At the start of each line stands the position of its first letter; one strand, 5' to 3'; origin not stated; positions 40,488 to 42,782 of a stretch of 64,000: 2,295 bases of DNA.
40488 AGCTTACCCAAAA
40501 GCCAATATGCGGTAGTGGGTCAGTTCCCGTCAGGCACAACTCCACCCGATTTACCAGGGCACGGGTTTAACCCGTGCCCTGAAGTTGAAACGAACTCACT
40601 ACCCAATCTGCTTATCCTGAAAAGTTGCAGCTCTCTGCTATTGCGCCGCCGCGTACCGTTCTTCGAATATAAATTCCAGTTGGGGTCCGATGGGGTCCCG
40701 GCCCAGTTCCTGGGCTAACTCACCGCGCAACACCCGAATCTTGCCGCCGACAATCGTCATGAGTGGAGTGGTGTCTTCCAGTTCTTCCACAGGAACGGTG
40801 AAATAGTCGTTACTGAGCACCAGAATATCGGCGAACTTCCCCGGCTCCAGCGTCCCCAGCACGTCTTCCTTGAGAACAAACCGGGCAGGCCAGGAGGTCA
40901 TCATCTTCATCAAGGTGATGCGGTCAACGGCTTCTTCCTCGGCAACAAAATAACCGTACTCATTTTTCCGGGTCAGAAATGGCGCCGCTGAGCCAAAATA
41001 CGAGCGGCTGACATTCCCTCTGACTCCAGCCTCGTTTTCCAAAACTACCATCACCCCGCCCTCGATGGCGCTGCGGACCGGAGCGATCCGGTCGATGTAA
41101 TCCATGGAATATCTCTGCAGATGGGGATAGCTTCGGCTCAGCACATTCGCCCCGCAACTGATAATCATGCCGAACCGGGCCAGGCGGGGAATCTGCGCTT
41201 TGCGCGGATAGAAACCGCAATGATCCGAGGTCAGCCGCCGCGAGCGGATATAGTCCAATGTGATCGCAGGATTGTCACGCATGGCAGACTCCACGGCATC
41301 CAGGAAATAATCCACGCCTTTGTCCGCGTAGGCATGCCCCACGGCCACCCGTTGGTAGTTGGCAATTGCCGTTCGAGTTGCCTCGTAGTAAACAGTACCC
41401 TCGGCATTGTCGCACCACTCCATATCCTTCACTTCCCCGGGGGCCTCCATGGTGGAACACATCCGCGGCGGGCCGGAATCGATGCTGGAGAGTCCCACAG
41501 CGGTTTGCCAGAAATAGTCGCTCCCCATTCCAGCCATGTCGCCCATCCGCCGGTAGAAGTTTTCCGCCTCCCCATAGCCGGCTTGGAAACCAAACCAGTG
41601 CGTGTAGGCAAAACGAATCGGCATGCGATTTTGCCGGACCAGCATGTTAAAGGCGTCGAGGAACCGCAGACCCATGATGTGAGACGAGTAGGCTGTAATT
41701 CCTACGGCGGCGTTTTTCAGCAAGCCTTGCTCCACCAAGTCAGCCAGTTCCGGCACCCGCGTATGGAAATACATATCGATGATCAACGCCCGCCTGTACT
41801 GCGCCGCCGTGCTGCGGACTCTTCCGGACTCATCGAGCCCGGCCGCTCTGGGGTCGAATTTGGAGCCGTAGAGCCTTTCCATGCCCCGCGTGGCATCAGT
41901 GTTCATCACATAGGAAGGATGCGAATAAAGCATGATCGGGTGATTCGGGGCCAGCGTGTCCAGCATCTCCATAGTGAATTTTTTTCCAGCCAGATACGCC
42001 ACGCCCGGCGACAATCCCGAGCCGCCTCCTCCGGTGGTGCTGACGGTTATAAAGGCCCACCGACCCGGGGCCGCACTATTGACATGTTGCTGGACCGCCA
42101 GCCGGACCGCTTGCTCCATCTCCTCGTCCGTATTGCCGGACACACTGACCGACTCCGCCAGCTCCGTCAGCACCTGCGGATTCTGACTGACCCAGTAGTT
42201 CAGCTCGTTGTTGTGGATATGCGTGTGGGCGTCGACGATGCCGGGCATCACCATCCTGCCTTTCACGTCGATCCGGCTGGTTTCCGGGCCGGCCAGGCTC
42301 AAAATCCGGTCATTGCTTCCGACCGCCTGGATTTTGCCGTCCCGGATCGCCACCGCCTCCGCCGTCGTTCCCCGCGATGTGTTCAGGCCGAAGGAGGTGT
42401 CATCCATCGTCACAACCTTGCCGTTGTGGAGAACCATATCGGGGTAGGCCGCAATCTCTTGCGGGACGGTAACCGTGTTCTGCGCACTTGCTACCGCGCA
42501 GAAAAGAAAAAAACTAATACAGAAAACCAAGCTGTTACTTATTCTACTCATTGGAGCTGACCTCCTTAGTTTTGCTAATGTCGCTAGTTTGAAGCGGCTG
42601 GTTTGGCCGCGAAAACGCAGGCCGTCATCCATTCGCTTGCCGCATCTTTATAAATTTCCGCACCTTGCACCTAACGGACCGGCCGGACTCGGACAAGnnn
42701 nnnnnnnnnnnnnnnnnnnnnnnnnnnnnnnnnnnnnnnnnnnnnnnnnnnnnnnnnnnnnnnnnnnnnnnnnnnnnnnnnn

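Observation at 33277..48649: Accessory scavenging locus: four tandem secreted amidohydrolase paralogues, a TonB-dependent receptor, a DASS permease and a secreted M18 aminopeptidase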

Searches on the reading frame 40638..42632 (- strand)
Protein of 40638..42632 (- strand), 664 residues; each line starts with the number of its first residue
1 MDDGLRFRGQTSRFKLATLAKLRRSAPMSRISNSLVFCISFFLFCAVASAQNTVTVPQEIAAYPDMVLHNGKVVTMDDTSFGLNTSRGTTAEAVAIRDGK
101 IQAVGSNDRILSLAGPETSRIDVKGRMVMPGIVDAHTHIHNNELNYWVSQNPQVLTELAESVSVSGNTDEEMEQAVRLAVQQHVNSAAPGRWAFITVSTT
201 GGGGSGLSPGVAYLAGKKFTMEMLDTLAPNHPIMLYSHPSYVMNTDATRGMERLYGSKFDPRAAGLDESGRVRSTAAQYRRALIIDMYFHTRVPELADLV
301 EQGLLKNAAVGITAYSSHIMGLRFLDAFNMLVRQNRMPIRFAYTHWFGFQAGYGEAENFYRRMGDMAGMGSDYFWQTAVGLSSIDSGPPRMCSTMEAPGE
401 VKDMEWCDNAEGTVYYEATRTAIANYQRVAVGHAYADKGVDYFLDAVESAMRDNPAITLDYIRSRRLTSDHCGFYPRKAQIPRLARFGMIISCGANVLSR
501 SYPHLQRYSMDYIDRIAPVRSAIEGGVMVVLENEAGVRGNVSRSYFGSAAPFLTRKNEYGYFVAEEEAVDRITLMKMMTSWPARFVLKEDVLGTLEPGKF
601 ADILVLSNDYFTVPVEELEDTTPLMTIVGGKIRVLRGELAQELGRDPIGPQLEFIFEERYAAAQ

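Call 3: search_protein_families(library=pfam, proteins=[window:40638-42632:-])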
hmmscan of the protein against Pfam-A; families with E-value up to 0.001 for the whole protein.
window:40638-42632:- (664 aa): 2 families
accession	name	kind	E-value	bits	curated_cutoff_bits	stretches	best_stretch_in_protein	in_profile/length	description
PF07969.17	Amidohydro_3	-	3.7e-34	119.4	29.7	1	121-633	3-471/472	Amidohydrolase family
PF01979.26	Amidohydro_1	-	2.6e-11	43.8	25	1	507-632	223-344/345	Amidohydrolase family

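Call 11: search_protein_families(library=ncbifam, proteins=[window:40638-42632:-], max_evalue=0.001)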
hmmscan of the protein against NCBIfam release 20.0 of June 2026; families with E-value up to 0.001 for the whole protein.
window:40638-42632:- (664 aa): 40 families (the best 25 are shown)
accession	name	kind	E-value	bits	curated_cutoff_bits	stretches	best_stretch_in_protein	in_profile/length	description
NF006056.0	PRK08204.1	subfamily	1.1e-14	54.1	391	1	66-145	5-73/449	hypothetical protein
NF006689.0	PRK09237.1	equivalog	1.5e-10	40.2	371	1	90-143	21-70/383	amidohydrolase/deacetylase family metallohydrolase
NF005557.0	PRK07228.1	equivalog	2.7e-10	39.5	522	1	66-185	3-112/445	5'-deoxyadenosine deaminase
TIGR03178.1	allantoinase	equivalog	6.4e-10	38.4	357.85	1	85-142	11-63/441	allantoinase AllB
TIGR01224.1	hutI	equivalog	2.1e-09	36.7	298.15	1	91-139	3-49/377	imidazolonepropionase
TIGR02033.1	D-hydantoinase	equivalog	3.6e-09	36.1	393.25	1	86-144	11-65/454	dihydropyrimidinase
TIGR01178.1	ade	equivalog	5.1e-09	35.1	472.5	1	88-141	16-61/552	adenine deaminase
NF006560.0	PRK09061.1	subfamily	7.4e-09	34.4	340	1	50-142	13-90/517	amidohydrolase family protein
TIGR03314.1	Se_ssnA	subfamily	8.5e-09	34.7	455.5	1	67-140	2-68/441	putative selenium metabolism protein SsnA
NF011990.0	PRK15446.2-6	subfamily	1.8e-08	33.5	233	1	89-138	17-65/390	alpha-D-ribose 1-methylphosphonate 5-triphosphate diphosphatase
NF006055.0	PRK08203.1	equivalog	2.2e-08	33.1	532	1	66-176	7-110/455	8-oxoguanine deaminase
NF005540.0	PRK07203.1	equivalog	2.3e-08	33.1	444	1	66-140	2-69/444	putative aminohydrolase SsnA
TIGR02318.1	phosphono_phnM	equivalog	2.6e-08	33.2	390.55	1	91-141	15-59/376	phosphonate metabolism protein PhnM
NF051886.1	XaaProDiPepCaul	equivalog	3e-08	33.1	500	1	87-143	14-68/398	Xaa-Pro dipeptidase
NF006679.0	PRK09228.1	subfamily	3e-08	32.9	351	1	73-155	10-93/433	guanine deaminase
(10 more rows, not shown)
